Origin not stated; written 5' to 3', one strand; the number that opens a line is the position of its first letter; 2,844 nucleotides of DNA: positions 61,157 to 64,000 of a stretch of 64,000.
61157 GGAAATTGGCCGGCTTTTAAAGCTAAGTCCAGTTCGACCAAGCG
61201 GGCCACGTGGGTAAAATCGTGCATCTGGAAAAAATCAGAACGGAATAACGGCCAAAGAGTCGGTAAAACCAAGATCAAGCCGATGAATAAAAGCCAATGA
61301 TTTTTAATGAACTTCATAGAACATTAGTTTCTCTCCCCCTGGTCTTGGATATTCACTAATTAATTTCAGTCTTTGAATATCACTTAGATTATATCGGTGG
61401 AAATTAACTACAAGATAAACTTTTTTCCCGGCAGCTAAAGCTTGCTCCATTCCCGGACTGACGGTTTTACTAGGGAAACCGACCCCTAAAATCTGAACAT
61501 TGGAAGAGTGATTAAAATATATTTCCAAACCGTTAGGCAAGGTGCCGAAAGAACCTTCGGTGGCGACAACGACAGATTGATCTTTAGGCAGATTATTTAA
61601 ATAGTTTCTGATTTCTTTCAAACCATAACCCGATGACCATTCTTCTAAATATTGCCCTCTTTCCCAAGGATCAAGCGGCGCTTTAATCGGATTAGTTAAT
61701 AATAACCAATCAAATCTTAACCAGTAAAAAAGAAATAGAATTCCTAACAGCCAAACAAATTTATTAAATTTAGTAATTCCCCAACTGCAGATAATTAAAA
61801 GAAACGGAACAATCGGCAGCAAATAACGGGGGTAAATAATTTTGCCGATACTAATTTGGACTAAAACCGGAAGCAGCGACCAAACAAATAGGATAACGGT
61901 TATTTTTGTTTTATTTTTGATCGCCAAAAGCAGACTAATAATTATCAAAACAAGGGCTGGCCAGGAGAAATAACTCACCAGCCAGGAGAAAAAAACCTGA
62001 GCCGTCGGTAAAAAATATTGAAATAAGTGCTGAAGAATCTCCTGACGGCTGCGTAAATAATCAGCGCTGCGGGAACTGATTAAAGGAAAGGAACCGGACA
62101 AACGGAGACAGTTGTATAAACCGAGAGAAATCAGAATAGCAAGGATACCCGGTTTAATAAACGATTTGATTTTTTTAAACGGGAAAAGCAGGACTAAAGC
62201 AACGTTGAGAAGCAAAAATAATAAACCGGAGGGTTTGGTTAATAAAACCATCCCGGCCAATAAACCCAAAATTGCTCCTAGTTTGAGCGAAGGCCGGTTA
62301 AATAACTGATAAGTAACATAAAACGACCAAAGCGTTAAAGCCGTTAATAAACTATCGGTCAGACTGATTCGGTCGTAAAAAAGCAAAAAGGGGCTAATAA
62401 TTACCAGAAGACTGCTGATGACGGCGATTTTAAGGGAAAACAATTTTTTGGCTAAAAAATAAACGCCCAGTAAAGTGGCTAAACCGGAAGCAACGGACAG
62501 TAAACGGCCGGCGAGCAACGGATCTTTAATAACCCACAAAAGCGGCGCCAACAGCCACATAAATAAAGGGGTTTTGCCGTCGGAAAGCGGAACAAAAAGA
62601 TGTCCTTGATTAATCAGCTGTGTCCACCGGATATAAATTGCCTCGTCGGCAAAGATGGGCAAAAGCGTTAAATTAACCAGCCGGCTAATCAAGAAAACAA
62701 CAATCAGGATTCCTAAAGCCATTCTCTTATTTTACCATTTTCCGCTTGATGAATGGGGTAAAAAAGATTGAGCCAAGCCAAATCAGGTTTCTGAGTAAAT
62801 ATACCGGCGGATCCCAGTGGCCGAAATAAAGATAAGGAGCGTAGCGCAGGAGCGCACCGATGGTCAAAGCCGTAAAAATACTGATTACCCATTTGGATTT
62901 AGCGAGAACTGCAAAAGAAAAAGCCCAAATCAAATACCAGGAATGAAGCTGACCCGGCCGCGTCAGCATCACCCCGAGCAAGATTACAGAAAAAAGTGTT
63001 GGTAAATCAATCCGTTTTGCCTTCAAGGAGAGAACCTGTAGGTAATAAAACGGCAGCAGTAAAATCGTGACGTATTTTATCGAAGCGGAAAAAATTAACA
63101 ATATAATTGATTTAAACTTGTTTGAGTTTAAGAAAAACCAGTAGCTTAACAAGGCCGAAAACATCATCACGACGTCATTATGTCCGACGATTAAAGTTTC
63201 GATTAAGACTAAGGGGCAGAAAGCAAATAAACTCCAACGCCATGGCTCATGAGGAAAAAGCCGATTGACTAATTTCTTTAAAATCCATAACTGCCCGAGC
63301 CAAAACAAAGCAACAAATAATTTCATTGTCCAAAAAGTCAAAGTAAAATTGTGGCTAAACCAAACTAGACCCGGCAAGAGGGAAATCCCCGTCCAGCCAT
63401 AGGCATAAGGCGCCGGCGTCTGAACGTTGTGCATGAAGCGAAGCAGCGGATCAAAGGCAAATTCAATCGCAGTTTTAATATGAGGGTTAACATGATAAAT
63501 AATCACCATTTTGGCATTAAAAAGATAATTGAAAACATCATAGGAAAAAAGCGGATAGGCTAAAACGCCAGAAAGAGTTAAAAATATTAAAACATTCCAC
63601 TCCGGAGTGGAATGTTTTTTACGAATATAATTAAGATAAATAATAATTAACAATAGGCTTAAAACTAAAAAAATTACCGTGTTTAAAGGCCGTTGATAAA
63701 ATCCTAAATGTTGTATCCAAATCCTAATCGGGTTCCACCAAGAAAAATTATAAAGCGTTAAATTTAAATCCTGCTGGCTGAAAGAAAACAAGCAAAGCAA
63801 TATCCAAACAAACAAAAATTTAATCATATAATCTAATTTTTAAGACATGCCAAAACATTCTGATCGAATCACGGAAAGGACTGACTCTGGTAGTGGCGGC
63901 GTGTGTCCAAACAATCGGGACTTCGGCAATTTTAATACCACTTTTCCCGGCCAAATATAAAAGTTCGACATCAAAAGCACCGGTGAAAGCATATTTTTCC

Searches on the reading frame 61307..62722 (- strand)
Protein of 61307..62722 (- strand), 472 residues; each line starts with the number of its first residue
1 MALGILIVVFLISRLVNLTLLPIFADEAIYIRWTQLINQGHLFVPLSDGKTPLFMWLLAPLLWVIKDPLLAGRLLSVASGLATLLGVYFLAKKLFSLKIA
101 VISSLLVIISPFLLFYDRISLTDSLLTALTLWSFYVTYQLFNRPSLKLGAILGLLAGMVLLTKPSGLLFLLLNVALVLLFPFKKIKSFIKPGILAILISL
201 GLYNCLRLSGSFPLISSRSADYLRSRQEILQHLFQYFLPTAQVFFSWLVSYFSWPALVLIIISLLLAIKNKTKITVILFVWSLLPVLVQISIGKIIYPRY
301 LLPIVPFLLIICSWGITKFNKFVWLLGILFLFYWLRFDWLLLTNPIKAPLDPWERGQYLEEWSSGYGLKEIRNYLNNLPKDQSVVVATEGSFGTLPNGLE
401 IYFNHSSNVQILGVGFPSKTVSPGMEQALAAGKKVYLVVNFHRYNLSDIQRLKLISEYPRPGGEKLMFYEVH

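Call 12: search_protein_families(library=pfam, proteins=[window:61307-62722:-], max_evalue=0.01)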
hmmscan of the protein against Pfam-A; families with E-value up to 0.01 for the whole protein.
window:61307-62722:- (472 aa): 2 families
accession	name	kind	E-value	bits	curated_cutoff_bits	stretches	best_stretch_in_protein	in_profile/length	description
PF13231.12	PMT_2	-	7.2e-13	49.5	26.1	1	50-192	2-145/160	Dolichyl-phosphate-mannose-protein mannosyltransferase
PF02366.24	PMT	-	1.3e-06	28.6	22.7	1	49-180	61-202/245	Dolichyl-phosphate-mannose-protein mannosyltransferase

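Call 25: find_encoding_contigs(protein=window:61307-62722:-, flank=10000, max_places=1)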
Protein window:61307-62722:- (472 aa): no gene with exactly this product is on record in the collection.

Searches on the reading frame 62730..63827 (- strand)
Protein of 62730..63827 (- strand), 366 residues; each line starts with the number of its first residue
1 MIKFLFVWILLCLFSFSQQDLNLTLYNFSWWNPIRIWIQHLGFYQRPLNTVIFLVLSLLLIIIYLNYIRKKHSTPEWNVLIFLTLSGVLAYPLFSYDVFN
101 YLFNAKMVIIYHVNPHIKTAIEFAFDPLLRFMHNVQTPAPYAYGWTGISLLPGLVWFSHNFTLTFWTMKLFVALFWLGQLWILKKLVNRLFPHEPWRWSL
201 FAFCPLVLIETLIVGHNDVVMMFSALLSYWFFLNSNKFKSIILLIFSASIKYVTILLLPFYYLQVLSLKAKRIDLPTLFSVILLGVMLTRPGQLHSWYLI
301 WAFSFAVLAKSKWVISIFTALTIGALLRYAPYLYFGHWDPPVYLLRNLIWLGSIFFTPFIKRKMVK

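Call 12: search_protein_families(library=pfam, proteins=[window:62730-63827:-], max_evalue=0.01)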
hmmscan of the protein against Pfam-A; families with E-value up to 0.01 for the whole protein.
window:62730-63827:- (366 aa): 0 families

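Call 13: search_protein_families(library=ncbifam, proteins=[window:62730-63827:-], max_evalue=0.00001)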
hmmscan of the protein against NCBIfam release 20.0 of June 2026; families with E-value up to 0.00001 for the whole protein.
window:62730-63827:- (366 aa): 0 families

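Call 24: find_encoding_contigs(protein=window:62730-63827:-, flank=10000, max_places=1)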
Protein window:62730-63827:- (366 aa): no gene with exactly this product is on record in the collection.

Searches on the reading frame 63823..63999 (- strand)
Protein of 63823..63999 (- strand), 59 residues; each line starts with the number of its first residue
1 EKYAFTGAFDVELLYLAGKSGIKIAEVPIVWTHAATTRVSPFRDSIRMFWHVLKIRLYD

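Call 7: search_protein_families(library=pfam, proteins=[window:63823-63999:-], max_evalue=0.001)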
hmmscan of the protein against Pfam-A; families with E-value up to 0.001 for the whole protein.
window:63823-63999:- (59 aa): 0 families

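Call 8: search_protein_families(library=ncbifam, proteins=[window:63823-63999:-], max_evalue=0.001)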
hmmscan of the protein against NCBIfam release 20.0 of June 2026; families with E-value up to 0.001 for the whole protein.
window:63823-63999:- (59 aa): 0 families

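Call 47: find_related_loci(query=window:63823-63999:-, collection=metagenome_contigs, flank=5000)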
Query seq(59 aa) (59 aa) in metagenome_contigs; peptide patterns used: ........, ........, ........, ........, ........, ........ (x = any residue, [..] = any of these).
600 stretches matched a pattern (row limit reached: there are more); 437 encode a relative of the query (tblastn E <= 1e-3); the best 80 are kept; 80 distinct loci.
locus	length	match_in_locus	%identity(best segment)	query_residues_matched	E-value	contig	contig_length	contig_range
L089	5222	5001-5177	88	1-59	3e-33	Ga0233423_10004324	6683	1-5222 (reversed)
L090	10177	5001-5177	81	1-59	1e-29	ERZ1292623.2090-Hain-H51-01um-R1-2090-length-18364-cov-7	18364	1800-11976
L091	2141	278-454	80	1-59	1e-29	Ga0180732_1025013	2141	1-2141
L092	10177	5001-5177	78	1-59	1e-26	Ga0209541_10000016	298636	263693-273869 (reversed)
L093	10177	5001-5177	78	1-59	1e-26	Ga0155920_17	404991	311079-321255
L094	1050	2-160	79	7-59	6e-26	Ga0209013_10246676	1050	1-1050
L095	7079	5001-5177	73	1-59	4e-25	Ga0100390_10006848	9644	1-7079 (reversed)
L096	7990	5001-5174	67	2-59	7e-24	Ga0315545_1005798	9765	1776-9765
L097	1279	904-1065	65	4-57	2e-20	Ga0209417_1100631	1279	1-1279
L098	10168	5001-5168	59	4-59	4e-20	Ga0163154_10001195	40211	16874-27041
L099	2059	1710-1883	59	2-59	5e-20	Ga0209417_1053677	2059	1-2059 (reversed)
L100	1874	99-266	61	4-59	1e-19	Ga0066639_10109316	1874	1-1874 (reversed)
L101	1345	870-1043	62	2-59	1e-19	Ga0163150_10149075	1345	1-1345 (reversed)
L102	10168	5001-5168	63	4-59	1e-19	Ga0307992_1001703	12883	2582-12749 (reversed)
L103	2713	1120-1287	61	4-59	2e-19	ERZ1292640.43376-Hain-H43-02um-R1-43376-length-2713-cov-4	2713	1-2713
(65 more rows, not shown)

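Call 49: search_protein_families(library=ncbifam, proteins=[L089:4458-5177:+, L090:4449-5177:+], max_evalue=0.00001)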
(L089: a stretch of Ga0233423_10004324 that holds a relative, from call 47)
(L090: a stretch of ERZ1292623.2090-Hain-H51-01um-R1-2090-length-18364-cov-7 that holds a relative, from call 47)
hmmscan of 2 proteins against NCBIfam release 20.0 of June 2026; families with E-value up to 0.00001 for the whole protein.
L089:4458-5177:+ (240 aa): 14 families
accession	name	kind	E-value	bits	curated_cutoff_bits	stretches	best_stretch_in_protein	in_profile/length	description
NF041875.1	EPS_EpsD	equivalog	5.8e-17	62.1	370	1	3-96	1-92/325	exopolysaccharide biosynthesis glycosyltransferase EpsD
TIGR04182.1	glyco_TIGR04182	equivalog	3.6e-15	56.1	325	1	2-235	1-216/293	S-layer glycoprotein N-glycosyltransferase AglJ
TIGR03937.1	PgaC_IcaA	equivalog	2.3e-13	49.9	422.3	1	2-93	46-135/407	poly-beta-1,6-N-acetyl-D-glucosamine synthase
NF007986.1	PRK10714.1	equivalog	2.8e-13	49.6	529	1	2-164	7-166/316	undecaprenyl-phosphate 4-deoxy-4-formamido-L-arabinose transferase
NF047588.1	GlcsyltransPgfSStrep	equivalog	6.3e-13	48.6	500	1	1-164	1-161/308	glycosyltransferase PgfS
NF041391.1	DPhHxTase_Halo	equivalog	2.5e-12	46.2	375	1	9-229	3-201/213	dolichyl-phosphate hexose transferase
NF007482.0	PRK10073.1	equivalog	3.5e-12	46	423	1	2-96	7-98/334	glycosyltransferase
TIGR04283.1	glyco_like_mftF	equivalog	5.5e-11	42.5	182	1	3-108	1-97/221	TIGR04283 family arsenosugar biosynthesis glycosyltransferase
NF047683.1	TeichurnBiosyTuaG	equivalog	1.6e-09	37.8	400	1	2-110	7-113/252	teichuronic acid biosynthesis protein TuaG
NF038302.1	EPS_HpsE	equivalog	9.7e-09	34.6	300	1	2-95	2-98/307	hormogonium polysaccharide biosynthesis glycosyltransferase HpsE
TIGR03965.1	mycofact_glyco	equivalog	2e-08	33.6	280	1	2-94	75-165/467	mycofactocin biosynthesis glycosyltransferase MftF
NF058614.1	PPMAGASynPpgS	equivalog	5.7e-08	32.4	370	1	3-170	2-165/226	polyprenyl-phospho-N-acetylgalactosaminyl synthase PpgS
TIGR04009.1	wcaE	equivalog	1.1e-06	28.1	369.2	1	1-91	1-90/248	colanic acid biosynthesis glycosyltransferase WcaE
NF050050.1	ProtGlycPglI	equivalog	8.8e-06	25.3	500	0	2-118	3-118/306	GalNAc(5)-diNAcBac-PP-undecaprenol beta-1,3-glucosyltransferase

L090:4449-5177:+ (243 aa): 13 families
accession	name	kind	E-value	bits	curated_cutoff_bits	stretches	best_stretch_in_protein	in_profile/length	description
NF047588.1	GlcsyltransPgfSStrep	equivalog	4.9e-14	52.3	500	1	4-167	2-161/308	glycosyltransferase PgfS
TIGR04182.1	glyco_TIGR04182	equivalog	2.1e-13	50.3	325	1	5-238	2-216/293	S-layer glycoprotein N-glycosyltransferase AglJ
NF007482.0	PRK10073.1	equivalog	4.4e-13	48.9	423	1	4-108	7-107/334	glycosyltransferase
NF041875.1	EPS_EpsD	equivalog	1.8e-12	47.3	370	1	5-139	1-132/325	exopolysaccharide biosynthesis glycosyltransferase EpsD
TIGR03937.1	PgaC_IcaA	equivalog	2.9e-12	46.3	422.3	1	5-97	47-136/407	poly-beta-1,6-N-acetyl-D-glucosamine synthase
NF038302.1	EPS_HpsE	equivalog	3.1e-12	46.1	300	1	4-114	2-114/307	hormogonium polysaccharide biosynthesis glycosyltransferase HpsE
NF007986.1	PRK10714.1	equivalog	3.8e-10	39.3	529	1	5-165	8-164/316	undecaprenyl-phosphate 4-deoxy-4-formamido-L-arabinose transferase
NF041391.1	DPhHxTase_Halo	equivalog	7.2e-09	34.9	375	1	48-232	31-201/213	dolichyl-phosphate hexose transferase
NF047683.1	TeichurnBiosyTuaG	equivalog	1.1e-08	35.1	400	1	5-113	8-113/252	teichuronic acid biosynthesis protein TuaG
NF050050.1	ProtGlycPglI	equivalog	1.5e-08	34.4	500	1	5-125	4-122/306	GalNAc(5)-diNAcBac-PP-undecaprenol beta-1,3-glucosyltransferase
TIGR04283.1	glyco_like_mftF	equivalog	1.9e-08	34.2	182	1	5-109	1-95/221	TIGR04283 family arsenosugar biosynthesis glycosyltransferase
NF058614.1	PPMAGASynPpgS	equivalog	7.2e-08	32.1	370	1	7-173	4-165/226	polyprenyl-phospho-N-acetylgalactosaminyl synthase PpgS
NF053739.1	GlytfEpsEBac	equivalog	1.5e-06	27.4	450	1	26-113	20-109/265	glycosyltransferase EpsE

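Call 50: search_solved_structures(query=L089:4458-5177:+, max_evalue=0.001, show_alignments=1)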
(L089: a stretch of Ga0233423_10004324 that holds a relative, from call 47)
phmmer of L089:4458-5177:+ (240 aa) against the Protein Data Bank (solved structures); distinct sequences matched with E-value up to 0.001: 15.
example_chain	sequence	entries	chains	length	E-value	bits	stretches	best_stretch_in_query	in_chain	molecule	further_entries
5mlz_A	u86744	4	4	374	3.3e-17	65.9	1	1-157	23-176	Dolichol monophosphate mannose synthase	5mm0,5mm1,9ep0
9bhc_C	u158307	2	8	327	2.9e-11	46.5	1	2-163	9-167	Undecaprenyl-phosphate 4-deoxy-4-formamido-L-arabinose transferase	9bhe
8vxh_A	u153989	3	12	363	3.7e-11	46.1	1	2-163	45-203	Undecaprenyl-phosphate 4-deoxy-4-formamido-L-arabinose transferase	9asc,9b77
9hwj_A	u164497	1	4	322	4.3e-09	39.4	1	2-164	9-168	Undecaprenyl-phosphate 4-deoxy-4-formamido-L-arabinose transferase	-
5eke_A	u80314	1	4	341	9e-09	38.3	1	2-145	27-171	Uncharacterized glycosyltransferase sll0501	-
5ekp_C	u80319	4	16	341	9e-09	38.3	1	2-145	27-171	Uncharacterized glycosyltransferase sll0501 | Glycosyltransferase sll0501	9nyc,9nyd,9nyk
9nye_A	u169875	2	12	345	9.3e-09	38.3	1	2-145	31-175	Glycosyltransferase sll0501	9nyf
5hea_A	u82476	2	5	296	7e-07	32.1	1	3-95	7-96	Putative glycosyltransferase (GalT1)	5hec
2z87_A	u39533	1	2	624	1.1e-05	28.2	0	3-78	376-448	Chondroitin synthase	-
2z86_A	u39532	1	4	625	1.1e-05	28.2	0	3-78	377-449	Chondroitin synthase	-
3l7i_A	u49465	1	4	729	0.00028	23.6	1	2-94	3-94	Teichoic acid biosynthesis protein F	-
3l7m_A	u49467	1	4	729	0.00028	23.6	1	2-94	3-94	Teichoic acid biosynthesis protein F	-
3l7j_A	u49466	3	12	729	0.00028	23.6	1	2-94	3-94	Teichoic acid biosynthesis protein F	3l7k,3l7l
9jma_A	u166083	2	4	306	0.00074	22.2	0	1-111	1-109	GalNAc(5)-diNAcBac-PP-undecaprenol beta-1,3-glucosyltransferase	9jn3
6h1j_A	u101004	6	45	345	0.00087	22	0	2-126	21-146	Probable ss-1,3-N-acetylglucosaminyltransferase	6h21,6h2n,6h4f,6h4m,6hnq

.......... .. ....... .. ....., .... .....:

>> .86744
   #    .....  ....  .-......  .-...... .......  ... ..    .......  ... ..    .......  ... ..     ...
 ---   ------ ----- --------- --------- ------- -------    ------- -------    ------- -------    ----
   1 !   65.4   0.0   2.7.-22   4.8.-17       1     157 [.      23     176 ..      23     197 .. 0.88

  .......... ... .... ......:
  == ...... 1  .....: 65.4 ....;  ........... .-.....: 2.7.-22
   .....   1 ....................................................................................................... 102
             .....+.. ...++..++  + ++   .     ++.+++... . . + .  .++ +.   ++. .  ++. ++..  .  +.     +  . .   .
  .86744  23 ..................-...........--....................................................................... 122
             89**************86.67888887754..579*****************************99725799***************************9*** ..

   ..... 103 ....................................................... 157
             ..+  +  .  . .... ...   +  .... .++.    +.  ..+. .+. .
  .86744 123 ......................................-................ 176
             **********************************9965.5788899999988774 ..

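Call 72: list_cluster_members(proteins=[L089:4458-5177:+, L090:4449-5177:+, L092:4452-5207:+, L095:4452-5195:+])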
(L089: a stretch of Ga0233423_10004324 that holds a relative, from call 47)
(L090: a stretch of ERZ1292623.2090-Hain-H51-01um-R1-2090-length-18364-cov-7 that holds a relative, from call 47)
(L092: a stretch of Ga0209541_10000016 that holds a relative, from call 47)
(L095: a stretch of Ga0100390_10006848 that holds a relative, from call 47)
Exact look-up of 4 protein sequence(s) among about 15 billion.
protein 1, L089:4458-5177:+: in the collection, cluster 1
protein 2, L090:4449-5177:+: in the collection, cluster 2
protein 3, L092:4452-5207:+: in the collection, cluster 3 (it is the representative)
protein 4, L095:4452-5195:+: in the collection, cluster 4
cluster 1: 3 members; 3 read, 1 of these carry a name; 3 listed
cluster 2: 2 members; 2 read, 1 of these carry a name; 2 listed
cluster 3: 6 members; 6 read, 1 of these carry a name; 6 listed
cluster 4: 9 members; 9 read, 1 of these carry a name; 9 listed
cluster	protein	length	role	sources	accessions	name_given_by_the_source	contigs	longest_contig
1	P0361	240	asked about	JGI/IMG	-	-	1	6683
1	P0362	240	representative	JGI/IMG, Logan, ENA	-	glycosyltransferase involved in cell wall biosynthesis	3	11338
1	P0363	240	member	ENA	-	-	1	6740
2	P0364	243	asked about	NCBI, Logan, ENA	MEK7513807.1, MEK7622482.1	MAG: glycosyltransferase [Patescibacteria group bacterium]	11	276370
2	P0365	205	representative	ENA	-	-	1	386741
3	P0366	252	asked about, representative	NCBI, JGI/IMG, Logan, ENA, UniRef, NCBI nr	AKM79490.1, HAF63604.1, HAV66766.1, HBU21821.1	MAG: Glycosyl transferase family 2 [Candidatus Beckwithbacteria bacterium ... | Glycosyl transferase family 2 n=1 Tax=Candidatus Beckwithbacteria bacterium ... | MAG: glycosyl transferase family protein [Candidatus Beckwithbacteria bacterium ...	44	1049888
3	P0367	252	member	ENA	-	-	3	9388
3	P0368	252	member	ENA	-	-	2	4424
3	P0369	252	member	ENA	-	-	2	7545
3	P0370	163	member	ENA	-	-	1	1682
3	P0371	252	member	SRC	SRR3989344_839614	-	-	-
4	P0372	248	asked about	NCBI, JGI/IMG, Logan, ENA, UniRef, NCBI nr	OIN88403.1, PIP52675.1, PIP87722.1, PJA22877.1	glycosyl transferase [Candidatus Beckwithbacteria bacterium ... | dolichyl-phosphate beta-glucosyltransferase n=5 Tax=Candidatus Beckwithiibacteriota ... | MAG: hypothetical protein AUJ59_03955 [Candidatus Beckwithbacteria bacterium CG1_02_47_37]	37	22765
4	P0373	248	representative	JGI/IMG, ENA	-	-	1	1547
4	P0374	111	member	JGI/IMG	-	-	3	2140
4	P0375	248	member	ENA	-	-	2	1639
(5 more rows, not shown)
